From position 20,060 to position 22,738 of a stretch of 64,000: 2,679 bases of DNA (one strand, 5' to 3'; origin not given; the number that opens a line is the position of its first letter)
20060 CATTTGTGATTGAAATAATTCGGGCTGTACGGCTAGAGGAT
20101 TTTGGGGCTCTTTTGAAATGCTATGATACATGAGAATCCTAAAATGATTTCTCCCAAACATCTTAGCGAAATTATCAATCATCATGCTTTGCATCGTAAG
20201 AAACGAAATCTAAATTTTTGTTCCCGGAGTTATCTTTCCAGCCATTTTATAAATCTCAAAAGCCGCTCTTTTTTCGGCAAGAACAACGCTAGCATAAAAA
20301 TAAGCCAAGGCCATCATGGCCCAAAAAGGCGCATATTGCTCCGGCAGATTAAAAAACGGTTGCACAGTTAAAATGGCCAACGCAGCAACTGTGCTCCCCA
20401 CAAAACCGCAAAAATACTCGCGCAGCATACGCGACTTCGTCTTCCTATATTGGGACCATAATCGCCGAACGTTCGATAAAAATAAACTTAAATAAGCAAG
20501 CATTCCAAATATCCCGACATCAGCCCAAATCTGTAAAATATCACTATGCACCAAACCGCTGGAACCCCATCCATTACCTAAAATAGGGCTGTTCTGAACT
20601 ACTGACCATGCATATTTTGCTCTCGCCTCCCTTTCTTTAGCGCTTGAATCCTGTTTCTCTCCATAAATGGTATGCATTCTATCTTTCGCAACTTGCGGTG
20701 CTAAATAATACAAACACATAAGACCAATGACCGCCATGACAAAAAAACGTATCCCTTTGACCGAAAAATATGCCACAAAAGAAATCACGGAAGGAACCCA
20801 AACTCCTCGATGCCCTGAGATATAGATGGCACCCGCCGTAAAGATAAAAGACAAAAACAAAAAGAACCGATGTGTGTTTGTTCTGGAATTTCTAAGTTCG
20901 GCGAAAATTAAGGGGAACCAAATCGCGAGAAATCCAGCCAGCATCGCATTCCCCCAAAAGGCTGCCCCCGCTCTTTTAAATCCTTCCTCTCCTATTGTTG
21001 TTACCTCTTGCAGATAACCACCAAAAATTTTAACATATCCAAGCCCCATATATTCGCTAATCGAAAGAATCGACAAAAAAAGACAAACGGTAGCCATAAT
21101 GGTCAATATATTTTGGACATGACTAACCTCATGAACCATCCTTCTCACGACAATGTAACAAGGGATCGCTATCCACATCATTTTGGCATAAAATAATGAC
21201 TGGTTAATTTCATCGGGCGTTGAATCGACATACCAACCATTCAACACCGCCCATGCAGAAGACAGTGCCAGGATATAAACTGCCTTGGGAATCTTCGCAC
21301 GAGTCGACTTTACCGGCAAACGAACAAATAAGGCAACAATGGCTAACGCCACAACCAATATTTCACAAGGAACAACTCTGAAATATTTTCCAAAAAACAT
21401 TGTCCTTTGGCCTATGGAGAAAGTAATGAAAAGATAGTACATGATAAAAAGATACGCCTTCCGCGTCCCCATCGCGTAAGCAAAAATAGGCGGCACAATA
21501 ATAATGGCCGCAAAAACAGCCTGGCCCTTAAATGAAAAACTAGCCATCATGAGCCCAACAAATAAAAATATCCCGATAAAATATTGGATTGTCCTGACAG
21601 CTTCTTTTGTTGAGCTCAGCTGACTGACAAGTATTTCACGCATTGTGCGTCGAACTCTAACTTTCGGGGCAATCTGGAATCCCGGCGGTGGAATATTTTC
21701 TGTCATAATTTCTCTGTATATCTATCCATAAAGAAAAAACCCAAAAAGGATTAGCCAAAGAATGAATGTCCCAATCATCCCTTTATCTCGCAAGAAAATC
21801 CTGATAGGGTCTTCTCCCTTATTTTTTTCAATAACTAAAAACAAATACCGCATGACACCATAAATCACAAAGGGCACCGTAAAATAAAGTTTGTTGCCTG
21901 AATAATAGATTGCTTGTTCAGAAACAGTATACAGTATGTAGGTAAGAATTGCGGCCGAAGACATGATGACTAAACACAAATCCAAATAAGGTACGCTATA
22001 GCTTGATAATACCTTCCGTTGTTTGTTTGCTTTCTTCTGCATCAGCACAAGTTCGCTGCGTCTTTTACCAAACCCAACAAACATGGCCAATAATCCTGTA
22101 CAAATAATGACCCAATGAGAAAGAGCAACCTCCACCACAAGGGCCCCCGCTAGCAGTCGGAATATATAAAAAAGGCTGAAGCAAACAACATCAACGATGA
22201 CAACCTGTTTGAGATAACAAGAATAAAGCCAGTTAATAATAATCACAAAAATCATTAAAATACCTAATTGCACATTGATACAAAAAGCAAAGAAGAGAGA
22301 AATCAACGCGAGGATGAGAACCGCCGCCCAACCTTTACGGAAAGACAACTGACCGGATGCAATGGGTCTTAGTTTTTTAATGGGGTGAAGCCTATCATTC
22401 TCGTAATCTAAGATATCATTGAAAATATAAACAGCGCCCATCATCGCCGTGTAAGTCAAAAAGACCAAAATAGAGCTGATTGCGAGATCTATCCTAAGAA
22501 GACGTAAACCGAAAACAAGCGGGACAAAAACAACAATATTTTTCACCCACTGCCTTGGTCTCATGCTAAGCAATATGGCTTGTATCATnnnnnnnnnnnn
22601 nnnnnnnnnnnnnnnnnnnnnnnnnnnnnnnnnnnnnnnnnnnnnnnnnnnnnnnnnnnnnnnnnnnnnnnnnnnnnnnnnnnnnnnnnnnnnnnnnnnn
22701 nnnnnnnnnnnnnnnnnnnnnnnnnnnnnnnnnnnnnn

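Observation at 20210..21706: Wzy_C/WaaL-family protein co-encoded with a PglK/MsbA-type exporter: LPS ligase or PglL-like protein O-oligosaccharyltransferase?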

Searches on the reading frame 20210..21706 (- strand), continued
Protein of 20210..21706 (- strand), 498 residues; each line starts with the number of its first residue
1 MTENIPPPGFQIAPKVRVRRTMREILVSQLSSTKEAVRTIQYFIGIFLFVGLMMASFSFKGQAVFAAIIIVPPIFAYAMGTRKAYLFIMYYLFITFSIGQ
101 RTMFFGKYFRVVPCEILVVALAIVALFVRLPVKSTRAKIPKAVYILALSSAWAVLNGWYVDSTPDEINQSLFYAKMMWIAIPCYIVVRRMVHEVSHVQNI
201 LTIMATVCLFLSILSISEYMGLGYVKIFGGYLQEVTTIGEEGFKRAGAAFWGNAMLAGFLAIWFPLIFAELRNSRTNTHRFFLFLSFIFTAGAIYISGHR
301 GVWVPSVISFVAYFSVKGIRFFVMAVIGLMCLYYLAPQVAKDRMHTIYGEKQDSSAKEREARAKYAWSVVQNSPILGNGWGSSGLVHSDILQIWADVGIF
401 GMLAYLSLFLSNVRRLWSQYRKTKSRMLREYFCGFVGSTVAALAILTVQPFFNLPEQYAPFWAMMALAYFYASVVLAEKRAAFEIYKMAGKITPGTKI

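Call 79: search_protein_families(library=pfam, alignment_id=A3, max_evalue=0.01)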
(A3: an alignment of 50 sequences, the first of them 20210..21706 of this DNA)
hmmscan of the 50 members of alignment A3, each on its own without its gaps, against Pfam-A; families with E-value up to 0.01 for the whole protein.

A. member 1, window:20210-21706:- (498 aa): 1 family
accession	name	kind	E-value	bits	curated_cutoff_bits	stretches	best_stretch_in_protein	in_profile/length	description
PF04932.20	Wzy_C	-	1.2e-11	45.1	31.7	1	286-406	2-149/149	O-Antigen ligase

B. families by the number of members that match (of 50 scanned): 2 families
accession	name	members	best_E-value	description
PF04932.20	Wzy_C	48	2.9e-15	O-Antigen ligase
PF11168.14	DUF2955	1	0.0078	Protein of unknown function (DUF2955)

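Call 80: search_protein_families(library=ncbifam, alignment_id=A3, max_evalue=0.01)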
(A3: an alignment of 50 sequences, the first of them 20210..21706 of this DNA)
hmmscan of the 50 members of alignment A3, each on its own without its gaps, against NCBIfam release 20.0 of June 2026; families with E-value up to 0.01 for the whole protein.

A. member 1, window:20210-21706:- (498 aa): 1 family
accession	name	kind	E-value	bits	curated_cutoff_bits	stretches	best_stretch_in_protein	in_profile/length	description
TIGR03097.1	PEP_O_lig_1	hypoth_equivalog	8.4e-07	28.2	188.1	1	108-424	42-356/408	putative O-glycosylation ligase, exosortase A system-associated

B. families by the number of members that match (of 50 scanned): 5 families
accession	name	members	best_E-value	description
TIGR03097.1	PEP_O_lig_1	9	1.9e-13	putative O-glycosylation ligase, exosortase A system-associated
NF012031.0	PRK15487.1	3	3.7e-06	O-antigen ligase RfaL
TIGR00947.1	2A73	2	0.00057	IctB family putative bicarbonate transporter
TIGR04370.1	glyco_rpt_poly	1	0.0018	oligosaccharide repeat unit polymerase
NF038300.1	EPS_HpsL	1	0.0093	hormogonium polysaccharide biosynthesis protein HpsL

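Call 82: find_encoding_contigs(protein=P0001, flank=10000, max_places=2)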
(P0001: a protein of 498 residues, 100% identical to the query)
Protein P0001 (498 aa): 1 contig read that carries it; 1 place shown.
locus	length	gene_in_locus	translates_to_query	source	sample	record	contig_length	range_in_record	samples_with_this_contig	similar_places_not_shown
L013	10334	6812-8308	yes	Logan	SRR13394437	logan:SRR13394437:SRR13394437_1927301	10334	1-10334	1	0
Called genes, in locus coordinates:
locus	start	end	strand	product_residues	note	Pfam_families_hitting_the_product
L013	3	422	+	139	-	?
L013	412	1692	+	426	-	PF13231:PMT_2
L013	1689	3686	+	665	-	-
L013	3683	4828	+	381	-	PF13439:Glyco_transf_4, PF13579:Glyco_trans_4_4, PF20706:GT4-conflict, PF00534:Glycos_transf_1, PF13692:Glyco_trans_1_4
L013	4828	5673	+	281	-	PF02353:CMAS (weak), PF13489:Methyltransf_23, PF01209:Ubie_methyltran, PF03141:Methyltransf_29 (weak), PF13847:Methyltransf_31, PF08241:Methyltransf_11, PF08242:Methyltransf_12, PF13649:Methyltransf_25, +1 more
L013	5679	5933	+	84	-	-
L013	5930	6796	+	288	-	PF01040:UbiA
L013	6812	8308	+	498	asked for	PF04932:Wzy_C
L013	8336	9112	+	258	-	PF01522:Polysacc_deac_1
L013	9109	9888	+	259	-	PF00535:Glycos_transf_2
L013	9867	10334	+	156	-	?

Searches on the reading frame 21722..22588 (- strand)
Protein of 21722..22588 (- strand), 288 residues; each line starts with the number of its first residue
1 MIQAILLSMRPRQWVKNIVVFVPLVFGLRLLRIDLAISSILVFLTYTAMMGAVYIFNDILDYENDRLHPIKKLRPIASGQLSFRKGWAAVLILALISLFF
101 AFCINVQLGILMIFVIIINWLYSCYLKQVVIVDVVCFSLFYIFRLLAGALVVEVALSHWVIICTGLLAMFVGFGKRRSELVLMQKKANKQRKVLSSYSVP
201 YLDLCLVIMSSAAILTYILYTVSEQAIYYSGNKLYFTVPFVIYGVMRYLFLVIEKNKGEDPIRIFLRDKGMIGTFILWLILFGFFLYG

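Call 6: search_protein_families(library=pfam, proteins=[window:21722-22588:-], max_evalue=0.001)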
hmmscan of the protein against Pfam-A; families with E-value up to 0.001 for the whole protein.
window:21722-22588:- (288 aa): 1 family
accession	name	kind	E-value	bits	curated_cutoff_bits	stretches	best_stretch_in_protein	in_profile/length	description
PF01040.23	UbiA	-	1.7e-20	73.8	34.2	1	40-260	23-240/250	UbiA prenyltransferase family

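Call 26: search_protein_families(library=ncbifam, proteins=[window:21722-22588:-], max_evalue=0.01)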
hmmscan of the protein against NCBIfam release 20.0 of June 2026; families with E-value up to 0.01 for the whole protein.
window:21722-22588:- (288 aa): 15 families
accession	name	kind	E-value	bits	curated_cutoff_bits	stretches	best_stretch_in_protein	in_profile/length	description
NF008977.0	PRK12324.1-2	equivalog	4.3e-73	246.3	234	1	2-287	2-288/297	decaprenyl-phosphate phosphoribosyltransferase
NF008978.0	PRK12324.1-4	equivalog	1.3e-56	191.9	207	1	2-283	32-316/322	decaprenyl-phosphate phosphoribosyltransferase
NF006088.0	PRK08238.1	equivalog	1.4e-51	175.7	351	1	3-281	193-475/482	UbiA family prenyltransferase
NF008976.0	PRK12324.1-1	equivalog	1.2e-39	136.6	474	1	3-283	19-300/306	decaprenyl-phosphate phosphoribosyltransferase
NF009523.0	PRK12884.1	equivalog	3.7e-14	52.6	269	1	18-175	21-171/279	prenyltransferase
TIGR01475.1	ubiA_other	subfamily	1.6e-09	37.6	180.8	1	22-277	18-273/282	UbiA-like polyprenyltransferase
TIGR01473.1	cyoE_ctaB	equivalog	2.6e-08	34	210.3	1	21-156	20-156/281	heme o synthase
NF005742.0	PRK07566.1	equivalog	9.1e-08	31.5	313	1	39-167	68-198/315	chlorophyll synthase ChlG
TIGR01474.1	ubiA_proteo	equivalog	1.6e-07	31.1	275.45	1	10-281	9-278/282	4-hydroxybenzoate octaprenyltransferase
NF035940.1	prenyl_rel_EboC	equivalog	3.2e-07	30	250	1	35-164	37-165/292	UbiA-like protein EboC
NF009522.0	PRK12883.1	equivalog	7.3e-06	25.7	353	1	38-167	38-166/279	geranylgeranylglycerol-phosphate geranylgeranyltransferase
NF009525.0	PRK12887.1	equivalog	5.9e-05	22.6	226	1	34-128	49-146/310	homogentisate phytyltransferase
NF009521.0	PRK12882.1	equivalog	6.4e-05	22.3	296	1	38-152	40-152/280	geranylgeranylglycerol-phosphate geranylgeranyltransferase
TIGR01476.1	chlor_syn_BchG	subfamily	0.00043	19.8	212.3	1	42-171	43-173/283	(bacterio)chlorophyll synthase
NF009516.0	PRK12875.1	equivalog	0.0049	16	205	1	9-167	24-186/292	prenyltransferase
